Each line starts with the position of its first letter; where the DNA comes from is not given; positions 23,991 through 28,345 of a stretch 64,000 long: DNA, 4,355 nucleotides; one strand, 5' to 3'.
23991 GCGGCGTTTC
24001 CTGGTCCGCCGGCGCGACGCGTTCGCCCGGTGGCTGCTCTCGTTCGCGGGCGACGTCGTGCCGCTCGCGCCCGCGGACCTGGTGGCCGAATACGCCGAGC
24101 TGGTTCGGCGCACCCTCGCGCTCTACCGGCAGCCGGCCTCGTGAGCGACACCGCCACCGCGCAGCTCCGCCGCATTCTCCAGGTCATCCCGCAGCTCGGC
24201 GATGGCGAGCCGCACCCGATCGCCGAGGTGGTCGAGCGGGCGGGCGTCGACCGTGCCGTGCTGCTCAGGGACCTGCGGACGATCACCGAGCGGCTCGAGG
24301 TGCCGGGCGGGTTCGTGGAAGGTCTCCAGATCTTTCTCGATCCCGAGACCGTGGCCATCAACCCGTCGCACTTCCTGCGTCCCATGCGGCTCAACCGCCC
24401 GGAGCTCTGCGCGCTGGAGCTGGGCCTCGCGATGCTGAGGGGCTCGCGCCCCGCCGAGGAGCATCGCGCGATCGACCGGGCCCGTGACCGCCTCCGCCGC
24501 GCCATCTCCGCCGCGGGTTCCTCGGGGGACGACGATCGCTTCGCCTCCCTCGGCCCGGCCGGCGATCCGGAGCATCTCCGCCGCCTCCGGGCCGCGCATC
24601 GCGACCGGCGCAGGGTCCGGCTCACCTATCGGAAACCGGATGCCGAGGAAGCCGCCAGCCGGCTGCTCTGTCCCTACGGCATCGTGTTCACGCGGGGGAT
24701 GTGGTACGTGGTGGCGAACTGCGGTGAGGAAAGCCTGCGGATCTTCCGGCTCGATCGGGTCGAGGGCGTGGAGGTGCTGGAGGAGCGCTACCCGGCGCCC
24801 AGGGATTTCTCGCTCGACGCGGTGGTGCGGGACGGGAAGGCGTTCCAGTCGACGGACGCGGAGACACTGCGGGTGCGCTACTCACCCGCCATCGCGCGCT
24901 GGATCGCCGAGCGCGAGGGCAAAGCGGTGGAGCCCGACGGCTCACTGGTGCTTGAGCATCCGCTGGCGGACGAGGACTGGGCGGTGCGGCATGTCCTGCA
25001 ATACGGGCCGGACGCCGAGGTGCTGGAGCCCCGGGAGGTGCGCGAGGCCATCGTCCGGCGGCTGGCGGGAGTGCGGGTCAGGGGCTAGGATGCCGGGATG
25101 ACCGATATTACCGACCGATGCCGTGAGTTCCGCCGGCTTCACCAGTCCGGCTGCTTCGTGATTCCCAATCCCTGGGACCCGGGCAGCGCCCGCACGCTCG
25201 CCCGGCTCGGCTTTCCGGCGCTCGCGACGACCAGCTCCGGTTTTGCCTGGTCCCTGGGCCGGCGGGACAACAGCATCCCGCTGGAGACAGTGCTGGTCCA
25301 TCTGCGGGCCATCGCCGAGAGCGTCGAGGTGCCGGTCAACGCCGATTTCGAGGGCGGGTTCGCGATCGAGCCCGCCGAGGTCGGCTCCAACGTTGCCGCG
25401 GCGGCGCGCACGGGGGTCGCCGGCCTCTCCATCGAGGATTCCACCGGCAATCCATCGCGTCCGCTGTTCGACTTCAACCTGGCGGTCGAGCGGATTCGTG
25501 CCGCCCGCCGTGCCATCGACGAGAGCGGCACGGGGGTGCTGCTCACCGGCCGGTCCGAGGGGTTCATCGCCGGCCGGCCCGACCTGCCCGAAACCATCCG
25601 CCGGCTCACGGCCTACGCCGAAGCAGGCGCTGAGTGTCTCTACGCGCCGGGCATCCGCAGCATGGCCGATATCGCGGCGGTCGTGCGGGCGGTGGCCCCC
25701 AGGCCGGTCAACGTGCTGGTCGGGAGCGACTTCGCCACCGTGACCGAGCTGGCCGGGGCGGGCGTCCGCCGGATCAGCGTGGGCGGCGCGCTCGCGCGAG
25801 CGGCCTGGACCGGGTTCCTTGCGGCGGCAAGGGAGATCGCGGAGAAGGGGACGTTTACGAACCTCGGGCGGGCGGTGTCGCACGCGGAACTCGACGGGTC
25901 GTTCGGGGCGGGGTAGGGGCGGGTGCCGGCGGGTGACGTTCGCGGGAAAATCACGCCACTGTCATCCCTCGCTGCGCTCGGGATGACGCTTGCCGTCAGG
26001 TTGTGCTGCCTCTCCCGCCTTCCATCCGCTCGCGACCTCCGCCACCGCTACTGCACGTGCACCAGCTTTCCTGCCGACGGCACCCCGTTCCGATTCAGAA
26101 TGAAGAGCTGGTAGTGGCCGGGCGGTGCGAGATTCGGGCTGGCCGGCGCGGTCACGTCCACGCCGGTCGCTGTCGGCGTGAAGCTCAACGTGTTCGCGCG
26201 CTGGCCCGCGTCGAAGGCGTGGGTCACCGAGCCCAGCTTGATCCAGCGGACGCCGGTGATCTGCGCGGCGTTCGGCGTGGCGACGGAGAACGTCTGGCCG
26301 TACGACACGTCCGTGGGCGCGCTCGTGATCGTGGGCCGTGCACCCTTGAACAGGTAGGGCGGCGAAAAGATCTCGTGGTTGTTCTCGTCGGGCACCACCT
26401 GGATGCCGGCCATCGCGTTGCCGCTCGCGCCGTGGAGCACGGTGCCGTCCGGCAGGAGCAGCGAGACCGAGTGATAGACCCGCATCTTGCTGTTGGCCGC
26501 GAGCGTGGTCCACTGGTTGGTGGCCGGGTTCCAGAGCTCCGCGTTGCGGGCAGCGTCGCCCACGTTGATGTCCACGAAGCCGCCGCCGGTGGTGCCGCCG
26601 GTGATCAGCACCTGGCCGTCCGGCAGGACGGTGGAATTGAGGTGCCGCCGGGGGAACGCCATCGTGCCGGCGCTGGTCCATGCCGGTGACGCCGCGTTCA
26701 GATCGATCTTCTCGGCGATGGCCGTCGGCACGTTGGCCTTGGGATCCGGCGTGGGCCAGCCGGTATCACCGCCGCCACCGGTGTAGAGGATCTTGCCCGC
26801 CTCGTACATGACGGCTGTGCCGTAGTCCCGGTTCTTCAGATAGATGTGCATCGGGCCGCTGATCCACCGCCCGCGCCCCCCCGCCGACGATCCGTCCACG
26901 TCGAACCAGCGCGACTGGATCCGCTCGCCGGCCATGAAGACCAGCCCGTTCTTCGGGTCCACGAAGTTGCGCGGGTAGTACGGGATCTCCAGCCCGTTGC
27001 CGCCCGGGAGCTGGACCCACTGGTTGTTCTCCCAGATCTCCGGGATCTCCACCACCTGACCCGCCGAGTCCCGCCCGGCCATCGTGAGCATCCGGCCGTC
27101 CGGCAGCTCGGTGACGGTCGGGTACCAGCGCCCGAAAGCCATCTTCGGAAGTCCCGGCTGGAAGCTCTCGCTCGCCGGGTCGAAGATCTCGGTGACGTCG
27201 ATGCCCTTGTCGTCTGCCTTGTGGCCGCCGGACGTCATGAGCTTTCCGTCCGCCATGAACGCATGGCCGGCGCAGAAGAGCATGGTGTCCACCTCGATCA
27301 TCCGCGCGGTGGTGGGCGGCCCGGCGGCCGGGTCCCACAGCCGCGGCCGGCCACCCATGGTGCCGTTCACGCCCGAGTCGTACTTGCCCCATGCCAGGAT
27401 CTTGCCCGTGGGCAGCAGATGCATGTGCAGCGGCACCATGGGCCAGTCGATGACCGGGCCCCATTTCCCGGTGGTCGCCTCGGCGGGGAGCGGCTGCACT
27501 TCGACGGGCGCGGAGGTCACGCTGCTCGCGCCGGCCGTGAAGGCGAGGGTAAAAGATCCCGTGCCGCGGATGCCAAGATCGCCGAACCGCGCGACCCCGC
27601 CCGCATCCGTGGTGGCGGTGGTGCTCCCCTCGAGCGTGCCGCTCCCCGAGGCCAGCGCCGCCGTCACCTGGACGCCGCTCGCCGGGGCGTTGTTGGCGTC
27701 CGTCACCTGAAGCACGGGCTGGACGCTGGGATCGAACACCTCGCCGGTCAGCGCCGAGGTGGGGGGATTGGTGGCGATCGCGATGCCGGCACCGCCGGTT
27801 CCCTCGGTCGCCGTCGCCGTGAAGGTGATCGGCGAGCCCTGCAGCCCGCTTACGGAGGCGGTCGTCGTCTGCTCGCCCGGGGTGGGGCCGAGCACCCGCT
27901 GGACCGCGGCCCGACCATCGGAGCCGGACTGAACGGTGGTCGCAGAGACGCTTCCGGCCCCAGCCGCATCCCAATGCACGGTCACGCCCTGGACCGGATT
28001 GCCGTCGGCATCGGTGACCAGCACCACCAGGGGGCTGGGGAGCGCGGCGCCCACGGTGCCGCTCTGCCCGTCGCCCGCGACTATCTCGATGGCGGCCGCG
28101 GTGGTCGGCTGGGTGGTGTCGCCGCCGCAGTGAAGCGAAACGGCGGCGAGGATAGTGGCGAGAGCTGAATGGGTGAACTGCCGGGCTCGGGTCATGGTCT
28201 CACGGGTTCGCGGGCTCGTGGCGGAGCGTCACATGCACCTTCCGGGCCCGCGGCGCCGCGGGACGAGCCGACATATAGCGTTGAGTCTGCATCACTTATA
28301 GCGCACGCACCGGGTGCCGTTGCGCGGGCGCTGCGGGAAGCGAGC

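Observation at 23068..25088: PafB/PafC-like WYL regulator pair translationally coupled to an AddAB-like helicase-nuclease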

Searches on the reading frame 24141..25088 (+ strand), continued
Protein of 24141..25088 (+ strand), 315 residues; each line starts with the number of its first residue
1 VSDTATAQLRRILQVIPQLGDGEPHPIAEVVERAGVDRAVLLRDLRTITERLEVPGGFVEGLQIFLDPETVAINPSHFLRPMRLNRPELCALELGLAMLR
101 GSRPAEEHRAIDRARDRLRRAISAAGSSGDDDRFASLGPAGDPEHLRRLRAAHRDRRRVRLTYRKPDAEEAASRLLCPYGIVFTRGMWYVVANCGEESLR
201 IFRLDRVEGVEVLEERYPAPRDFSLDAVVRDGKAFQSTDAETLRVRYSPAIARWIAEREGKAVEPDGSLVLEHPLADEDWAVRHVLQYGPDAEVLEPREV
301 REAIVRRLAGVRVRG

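Call 82: find_encoding_contigs(protein=P0277, flank=10000, max_places=2)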
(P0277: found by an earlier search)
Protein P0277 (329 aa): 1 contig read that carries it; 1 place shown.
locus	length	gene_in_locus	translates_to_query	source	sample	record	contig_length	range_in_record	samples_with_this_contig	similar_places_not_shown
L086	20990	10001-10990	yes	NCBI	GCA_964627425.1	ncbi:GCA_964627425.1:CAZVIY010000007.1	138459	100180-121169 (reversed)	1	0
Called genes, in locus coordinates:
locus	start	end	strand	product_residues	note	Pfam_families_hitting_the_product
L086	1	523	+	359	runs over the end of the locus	PF00072:Response_reg, PF13487:HD_5, PF01966:HD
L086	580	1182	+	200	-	-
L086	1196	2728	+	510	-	PF00672:HAMP, PF00512:HisKA, PF02518:HATPase_c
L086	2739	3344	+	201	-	PF12867:DinB_2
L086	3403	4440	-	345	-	-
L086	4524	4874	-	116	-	PF12844:HTH_19 (weak), PF13560:HTH_31, PF01381:HTH_3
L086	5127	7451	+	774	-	PF01751:Toprim, PF01131:Topoisom_bac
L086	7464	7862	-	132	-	PF13470:PIN_3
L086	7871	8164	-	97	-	-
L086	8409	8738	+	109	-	-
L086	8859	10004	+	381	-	PF13280:WYL, PF25583:WCX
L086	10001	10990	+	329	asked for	PF19187:HTH_PafC, PF13280:WYL, PF25583:WCX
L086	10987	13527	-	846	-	PF01833:TIG (faint), PF22359:Big-like (faint), PF02368:Big_2, PF26918:Ig_Eae (weak)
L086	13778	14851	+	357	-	PF20208:ARPP-1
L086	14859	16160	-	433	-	PF03576:Peptidase_S58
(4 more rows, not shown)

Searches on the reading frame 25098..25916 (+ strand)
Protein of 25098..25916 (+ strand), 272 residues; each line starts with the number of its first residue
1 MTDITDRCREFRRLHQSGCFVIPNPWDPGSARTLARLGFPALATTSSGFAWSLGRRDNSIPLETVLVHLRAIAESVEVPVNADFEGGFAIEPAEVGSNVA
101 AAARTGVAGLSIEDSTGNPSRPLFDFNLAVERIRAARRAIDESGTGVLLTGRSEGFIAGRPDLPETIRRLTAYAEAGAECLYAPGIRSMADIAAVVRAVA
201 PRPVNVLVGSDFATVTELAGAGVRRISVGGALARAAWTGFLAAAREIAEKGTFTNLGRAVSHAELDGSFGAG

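Call 7: search_protein_families(library=pfam, proteins=[window:25098-25916:+], max_evalue=0.01)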
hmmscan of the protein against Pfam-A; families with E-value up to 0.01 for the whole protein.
window:25098-25916:+ (272 aa): 1 family
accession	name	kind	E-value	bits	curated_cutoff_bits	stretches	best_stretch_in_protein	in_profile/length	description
PF13714.12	PEP_mutase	-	2.2e-75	253.8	31.5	1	11-247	1-239/240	Phosphoenolpyruvate phosphomutase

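Call 8: search_protein_families(library=ncbifam, proteins=[window:25098-25916:+], max_evalue=0.01)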
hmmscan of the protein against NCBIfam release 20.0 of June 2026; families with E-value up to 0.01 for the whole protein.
window:25098-25916:+ (272 aa): 5 families
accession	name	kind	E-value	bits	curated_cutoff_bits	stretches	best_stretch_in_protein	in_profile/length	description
TIGR02317.1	prpB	equivalog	8.6e-15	54.7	354.4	1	11-255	5-255/285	methylisocitrate lyase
TIGR02320.1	PEP_mutase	equivalog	1.5e-11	43.8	319.55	1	38-260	37-270/284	phosphoenolpyruvate mutase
NF008455.0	PRK11320.1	equivalog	5.2e-11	42.3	353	1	32-204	33-207/295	methylisocitrate lyase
TIGR02319.1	CPEP_Pphonmut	equivalog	1.5e-09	37.5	420.05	1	7-257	4-252/294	carboxyvinyl-carboxyphosphonate phosphorylmutase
TIGR02321.1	Pphn_pyruv_hyd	equivalog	1e-07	31.3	374.4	1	28-228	25-231/290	phosphonopyruvate hydrolase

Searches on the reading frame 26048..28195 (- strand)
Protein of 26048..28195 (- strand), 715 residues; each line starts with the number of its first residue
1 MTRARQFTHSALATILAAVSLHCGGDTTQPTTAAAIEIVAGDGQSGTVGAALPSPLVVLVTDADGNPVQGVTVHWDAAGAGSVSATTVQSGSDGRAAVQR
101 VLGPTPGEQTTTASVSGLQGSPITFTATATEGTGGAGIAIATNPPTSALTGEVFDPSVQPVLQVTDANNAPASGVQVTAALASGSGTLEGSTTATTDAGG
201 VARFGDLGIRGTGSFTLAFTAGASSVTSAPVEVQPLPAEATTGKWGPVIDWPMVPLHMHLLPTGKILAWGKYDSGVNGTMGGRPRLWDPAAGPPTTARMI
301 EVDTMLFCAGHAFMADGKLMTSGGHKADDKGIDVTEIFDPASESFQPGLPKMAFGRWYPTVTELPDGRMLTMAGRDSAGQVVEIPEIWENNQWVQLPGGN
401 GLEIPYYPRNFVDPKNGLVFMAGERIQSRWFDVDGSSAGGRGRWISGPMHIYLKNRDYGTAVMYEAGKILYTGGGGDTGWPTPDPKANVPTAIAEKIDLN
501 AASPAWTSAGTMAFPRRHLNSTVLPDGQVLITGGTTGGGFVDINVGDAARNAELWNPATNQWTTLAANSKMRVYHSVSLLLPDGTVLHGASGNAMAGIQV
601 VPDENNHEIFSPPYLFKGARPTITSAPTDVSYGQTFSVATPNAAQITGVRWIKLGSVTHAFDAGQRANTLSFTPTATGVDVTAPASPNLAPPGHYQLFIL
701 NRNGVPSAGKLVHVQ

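Call 59: search_protein_families(library=pfam, proteins=[window:26048-28195:-], max_evalue=0.0001)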
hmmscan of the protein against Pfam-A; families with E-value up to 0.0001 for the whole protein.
window:26048-28195:- (715 aa): 7 families
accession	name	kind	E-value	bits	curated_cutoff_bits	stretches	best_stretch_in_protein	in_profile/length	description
PF09118.17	GO-like_E_set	-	1.2e-24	87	25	1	620-714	1-100/100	Galactose oxidase-like, Early set domain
PF02369.22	Big_1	-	1.4e-11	44.8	34.9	1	56-126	21-91/93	Bacterial Ig-like domain (group 1)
PF13964.12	Kelch_6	-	2.5e-11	43.6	25.3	1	517-566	2-44/50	Kelch motif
PF07250.17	Glyoxal_oxid_N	-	2.1e-10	40.7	37.5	1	296-378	57-139/243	Glyoxal oxidase N-terminus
PF13620.12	CarboxypepD_reg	-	2e-07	31.7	32.3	0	163-234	5-70/82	Carboxypeptidase regulatory-like domain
PF01344.31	Kelch_1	-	1.9e-06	27.7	20.1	0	516-566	1-43/46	Kelch motif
PF17789.7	MG4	-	6.8e-06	26.7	24.7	0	53-98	15-58/95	Macroglobulin domain MG4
